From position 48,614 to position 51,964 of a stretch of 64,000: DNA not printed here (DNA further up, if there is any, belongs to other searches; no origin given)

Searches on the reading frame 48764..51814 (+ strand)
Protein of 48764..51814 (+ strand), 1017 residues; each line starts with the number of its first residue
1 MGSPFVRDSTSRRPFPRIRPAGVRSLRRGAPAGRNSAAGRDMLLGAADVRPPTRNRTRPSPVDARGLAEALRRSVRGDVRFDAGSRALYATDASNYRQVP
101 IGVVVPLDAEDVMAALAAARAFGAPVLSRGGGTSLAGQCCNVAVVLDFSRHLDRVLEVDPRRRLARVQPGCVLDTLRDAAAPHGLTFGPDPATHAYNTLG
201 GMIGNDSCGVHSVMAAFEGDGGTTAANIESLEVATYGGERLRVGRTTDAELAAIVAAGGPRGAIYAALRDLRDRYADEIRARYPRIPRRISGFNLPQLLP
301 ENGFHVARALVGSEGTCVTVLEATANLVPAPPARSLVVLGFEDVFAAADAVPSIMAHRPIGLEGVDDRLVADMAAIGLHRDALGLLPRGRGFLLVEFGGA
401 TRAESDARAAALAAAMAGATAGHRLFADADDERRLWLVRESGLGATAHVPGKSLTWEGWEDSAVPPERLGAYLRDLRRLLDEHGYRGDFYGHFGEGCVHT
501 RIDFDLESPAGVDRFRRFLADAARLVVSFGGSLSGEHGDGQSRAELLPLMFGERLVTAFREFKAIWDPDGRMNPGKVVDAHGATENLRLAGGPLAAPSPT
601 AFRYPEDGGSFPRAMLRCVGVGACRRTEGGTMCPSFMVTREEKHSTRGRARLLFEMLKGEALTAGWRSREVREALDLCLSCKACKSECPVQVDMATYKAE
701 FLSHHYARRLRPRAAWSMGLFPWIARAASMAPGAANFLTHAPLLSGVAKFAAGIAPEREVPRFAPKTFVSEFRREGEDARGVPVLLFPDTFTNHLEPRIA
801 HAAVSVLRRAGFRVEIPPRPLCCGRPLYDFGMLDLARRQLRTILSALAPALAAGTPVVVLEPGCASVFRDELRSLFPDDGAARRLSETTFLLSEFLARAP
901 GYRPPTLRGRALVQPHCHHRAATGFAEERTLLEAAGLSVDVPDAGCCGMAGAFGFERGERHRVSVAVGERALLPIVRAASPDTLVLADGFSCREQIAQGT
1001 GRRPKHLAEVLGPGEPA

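Call 22: search_protein_families(library=pfam, proteins=[window:48764-51814:+], max_evalue=0.001)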
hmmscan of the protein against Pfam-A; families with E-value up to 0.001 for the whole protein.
window:48764-51814:+ (1017 aa): 5 families
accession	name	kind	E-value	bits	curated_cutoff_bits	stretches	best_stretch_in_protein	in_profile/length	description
PF02913.24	FAD-oxidase_C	-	4.4e-51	174.4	21.2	1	331-577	2-248/248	FAD linked oxidases, C-terminal domain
PF01565.28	FAD_binding_4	-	5.4e-30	104.4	26.4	1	100-243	1-138/139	FAD binding domain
PF13183.11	Fer4_8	-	1.9e-09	38.4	27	1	615-692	2-68/68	4Fe-4S dicluster domain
PF13534.11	Fer4_17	-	4.3e-07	30.8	22.2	1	617-693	1-61/61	4Fe-4S dicluster domain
PF02754.22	CCG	-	4.7e-06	27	20.6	0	793-868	11-84/85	Cysteine-rich domain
